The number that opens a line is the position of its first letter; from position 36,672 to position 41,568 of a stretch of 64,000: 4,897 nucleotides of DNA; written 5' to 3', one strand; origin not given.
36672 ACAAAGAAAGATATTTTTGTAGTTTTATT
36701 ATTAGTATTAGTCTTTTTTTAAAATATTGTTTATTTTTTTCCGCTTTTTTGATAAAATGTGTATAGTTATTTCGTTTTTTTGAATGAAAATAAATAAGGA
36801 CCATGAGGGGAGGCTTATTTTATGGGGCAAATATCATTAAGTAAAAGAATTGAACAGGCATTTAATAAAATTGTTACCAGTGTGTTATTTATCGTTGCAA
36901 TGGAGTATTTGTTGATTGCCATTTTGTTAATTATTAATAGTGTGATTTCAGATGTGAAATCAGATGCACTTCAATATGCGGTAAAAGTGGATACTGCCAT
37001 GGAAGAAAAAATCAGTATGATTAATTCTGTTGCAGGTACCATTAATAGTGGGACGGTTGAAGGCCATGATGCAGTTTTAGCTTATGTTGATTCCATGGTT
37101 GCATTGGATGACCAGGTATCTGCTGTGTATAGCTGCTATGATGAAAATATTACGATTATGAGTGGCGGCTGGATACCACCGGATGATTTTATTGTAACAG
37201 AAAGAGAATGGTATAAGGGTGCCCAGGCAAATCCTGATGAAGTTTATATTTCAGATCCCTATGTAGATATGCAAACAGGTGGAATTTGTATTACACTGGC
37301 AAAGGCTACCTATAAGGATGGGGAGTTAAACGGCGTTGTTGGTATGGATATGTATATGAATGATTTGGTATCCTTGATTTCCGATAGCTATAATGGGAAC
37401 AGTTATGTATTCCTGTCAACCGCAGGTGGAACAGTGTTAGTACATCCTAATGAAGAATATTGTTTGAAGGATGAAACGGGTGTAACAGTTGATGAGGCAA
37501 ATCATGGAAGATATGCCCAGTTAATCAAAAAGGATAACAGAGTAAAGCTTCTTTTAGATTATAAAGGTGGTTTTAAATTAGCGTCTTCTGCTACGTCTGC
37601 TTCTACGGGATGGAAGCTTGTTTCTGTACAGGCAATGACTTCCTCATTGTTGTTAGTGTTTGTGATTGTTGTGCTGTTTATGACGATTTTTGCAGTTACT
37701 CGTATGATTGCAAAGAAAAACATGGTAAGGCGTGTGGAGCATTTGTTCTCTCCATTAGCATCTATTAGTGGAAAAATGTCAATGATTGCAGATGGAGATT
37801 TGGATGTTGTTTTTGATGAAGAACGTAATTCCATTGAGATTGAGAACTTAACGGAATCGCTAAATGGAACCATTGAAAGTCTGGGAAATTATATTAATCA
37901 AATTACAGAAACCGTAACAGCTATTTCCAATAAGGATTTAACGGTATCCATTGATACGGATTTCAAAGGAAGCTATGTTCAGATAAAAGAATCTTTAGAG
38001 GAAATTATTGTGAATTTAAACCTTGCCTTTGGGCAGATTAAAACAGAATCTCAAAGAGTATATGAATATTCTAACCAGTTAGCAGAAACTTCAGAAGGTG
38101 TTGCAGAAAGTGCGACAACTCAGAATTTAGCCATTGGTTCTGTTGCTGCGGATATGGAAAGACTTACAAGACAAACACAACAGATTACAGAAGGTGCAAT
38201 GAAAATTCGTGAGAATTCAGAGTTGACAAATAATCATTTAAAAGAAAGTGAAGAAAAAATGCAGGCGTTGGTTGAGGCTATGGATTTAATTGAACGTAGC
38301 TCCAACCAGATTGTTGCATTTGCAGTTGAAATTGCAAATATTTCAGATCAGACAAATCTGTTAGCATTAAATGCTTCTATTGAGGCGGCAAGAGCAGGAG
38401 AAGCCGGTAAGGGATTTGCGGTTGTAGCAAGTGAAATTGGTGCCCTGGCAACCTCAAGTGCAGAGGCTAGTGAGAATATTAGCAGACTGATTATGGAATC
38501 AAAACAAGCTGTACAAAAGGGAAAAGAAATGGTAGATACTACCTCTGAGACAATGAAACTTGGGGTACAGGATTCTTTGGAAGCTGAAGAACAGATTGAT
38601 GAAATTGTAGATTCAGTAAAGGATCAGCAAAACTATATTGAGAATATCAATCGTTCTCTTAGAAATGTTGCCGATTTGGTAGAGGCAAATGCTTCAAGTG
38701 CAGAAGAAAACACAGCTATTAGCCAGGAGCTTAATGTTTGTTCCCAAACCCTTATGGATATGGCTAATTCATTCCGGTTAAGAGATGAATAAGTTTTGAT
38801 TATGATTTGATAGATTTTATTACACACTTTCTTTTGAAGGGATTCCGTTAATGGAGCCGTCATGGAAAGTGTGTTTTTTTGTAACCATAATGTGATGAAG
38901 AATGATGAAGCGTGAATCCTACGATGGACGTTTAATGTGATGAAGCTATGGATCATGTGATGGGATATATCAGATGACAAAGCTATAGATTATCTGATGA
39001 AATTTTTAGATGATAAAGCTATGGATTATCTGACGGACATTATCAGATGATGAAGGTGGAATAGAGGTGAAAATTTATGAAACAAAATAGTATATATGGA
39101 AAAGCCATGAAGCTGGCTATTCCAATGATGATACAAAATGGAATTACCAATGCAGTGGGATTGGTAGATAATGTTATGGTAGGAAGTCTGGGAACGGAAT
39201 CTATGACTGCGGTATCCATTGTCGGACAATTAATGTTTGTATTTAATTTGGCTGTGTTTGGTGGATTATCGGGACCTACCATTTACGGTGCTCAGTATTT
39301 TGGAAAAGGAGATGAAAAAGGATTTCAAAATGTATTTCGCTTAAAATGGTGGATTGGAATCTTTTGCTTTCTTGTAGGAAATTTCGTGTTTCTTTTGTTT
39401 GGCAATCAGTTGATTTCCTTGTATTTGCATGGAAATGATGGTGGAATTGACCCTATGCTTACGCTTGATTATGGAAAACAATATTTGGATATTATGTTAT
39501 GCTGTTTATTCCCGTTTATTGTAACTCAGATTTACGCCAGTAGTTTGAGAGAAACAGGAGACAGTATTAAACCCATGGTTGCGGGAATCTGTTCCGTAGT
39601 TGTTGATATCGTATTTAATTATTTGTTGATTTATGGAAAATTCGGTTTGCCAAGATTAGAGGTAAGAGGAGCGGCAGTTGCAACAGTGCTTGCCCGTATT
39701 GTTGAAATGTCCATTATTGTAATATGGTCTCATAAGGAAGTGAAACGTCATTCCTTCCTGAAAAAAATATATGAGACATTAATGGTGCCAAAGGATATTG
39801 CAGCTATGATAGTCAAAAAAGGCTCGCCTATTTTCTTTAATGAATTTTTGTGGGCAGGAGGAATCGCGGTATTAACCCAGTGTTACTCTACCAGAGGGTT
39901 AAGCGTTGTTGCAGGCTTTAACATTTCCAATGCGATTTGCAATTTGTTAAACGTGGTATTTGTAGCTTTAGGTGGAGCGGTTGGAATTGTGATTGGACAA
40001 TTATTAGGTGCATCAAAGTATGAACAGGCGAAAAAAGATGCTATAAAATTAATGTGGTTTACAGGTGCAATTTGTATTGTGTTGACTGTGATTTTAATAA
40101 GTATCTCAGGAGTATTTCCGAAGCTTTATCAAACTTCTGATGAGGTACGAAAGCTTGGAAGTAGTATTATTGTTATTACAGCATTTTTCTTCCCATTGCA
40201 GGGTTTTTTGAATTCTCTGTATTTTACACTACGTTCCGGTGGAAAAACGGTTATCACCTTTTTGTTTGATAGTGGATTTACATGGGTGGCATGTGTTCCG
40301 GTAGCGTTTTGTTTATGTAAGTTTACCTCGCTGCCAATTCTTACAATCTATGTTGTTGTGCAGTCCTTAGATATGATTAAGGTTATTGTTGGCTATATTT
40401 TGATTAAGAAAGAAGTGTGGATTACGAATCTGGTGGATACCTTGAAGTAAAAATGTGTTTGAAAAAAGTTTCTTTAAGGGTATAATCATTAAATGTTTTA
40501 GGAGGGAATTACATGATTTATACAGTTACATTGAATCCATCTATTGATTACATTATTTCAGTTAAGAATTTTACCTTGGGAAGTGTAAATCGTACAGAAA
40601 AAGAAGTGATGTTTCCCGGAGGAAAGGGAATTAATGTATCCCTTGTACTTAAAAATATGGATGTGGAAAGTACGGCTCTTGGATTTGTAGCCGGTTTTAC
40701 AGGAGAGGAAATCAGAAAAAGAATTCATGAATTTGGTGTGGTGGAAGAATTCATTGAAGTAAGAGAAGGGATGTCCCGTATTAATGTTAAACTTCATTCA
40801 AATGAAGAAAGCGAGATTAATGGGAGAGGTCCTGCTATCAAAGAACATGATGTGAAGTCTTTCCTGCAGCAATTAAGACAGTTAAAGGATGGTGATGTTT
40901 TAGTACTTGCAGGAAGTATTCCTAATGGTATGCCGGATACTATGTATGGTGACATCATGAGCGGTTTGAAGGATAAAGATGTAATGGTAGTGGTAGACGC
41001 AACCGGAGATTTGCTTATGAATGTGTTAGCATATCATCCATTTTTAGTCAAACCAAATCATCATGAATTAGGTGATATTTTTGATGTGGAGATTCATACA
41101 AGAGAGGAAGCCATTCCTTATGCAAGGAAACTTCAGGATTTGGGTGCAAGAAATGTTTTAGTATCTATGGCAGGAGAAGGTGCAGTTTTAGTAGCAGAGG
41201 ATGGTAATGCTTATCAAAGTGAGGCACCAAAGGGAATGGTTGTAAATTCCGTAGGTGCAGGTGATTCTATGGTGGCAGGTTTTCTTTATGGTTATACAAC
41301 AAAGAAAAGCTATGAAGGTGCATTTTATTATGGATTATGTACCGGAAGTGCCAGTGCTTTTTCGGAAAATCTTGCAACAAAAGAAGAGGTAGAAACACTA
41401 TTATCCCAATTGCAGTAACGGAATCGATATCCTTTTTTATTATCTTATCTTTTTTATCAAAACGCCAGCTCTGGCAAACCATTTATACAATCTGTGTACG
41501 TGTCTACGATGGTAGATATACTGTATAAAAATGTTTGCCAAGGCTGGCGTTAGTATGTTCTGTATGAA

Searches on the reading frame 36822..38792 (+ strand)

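Call 88: search_protein_families(library=pfam, proteins=[window:36822-38792:+], max_evalue=0.00001)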
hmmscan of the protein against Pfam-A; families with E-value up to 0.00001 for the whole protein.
window:36822-38792:+ (656 aa): 4 families
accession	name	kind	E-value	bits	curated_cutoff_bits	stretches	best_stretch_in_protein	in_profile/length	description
PF00015.26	MCPsignal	-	5.7e-34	117.9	34.6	1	465-633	3-171/172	Methyl-accepting chemotaxis protein (MCP) signalling domain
PF22673.2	MCP-like_PDC_1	-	5.5e-10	40.1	27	1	122-182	51-111/113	Methyl-accepting chemotaxis protein-like, first PDC sensor domain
PF00672.30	HAMP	-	3.1e-08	34.2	25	0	310-354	8-51/53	HAMP domain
PF18947.5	HAMP_2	-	2.8e-06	27.6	24.3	0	342-399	8-65/67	HAMP domain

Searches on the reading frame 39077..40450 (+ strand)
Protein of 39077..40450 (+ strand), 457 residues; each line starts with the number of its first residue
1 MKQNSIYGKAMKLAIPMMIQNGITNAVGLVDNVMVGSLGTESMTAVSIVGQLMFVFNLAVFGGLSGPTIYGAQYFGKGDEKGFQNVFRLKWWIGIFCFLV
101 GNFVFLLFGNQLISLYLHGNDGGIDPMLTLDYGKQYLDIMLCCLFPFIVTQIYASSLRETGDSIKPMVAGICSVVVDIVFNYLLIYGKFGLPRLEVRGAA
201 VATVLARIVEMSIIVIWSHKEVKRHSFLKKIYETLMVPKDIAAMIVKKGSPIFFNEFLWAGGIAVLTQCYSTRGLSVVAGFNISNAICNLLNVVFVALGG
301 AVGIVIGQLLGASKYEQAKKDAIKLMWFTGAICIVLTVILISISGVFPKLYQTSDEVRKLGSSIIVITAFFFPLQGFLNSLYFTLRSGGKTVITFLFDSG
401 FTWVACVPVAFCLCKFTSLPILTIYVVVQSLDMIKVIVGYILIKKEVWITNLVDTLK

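Call 88: search_protein_families(library=pfam, proteins=[window:39077-40450:+], max_evalue=0.00001)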
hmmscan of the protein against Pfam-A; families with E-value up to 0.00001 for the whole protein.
window:39077-40450:+ (457 aa): 1 family
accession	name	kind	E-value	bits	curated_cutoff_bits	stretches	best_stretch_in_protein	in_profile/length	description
PF01554.23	MatE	-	3.3e-44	150.9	24.9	2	16-183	1-161/161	MatE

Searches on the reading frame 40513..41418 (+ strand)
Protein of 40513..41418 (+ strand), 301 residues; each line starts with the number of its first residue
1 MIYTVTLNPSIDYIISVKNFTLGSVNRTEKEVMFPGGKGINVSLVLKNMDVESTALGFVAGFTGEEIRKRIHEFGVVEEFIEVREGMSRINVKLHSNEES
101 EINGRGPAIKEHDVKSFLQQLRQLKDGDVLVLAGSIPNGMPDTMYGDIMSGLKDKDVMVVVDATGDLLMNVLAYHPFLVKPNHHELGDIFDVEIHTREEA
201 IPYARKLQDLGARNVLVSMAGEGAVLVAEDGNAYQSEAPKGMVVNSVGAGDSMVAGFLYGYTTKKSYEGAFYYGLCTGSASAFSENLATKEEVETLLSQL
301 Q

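Call 88: search_protein_families(library=pfam, proteins=[window:40513-41418:+], max_evalue=0.00001)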
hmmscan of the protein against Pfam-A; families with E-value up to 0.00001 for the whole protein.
window:40513-41418:+ (301 aa): 2 families
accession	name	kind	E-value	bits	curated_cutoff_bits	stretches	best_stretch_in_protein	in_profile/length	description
PF00294.29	PfkB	-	6.6e-49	167.3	25.8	1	7-289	3-297/302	pfkB family carbohydrate kinase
PF08543.17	Phos_pyr_kin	-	5.4e-06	26.4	27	0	165-255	109-205/246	Phosphomethylpyrimidine kinase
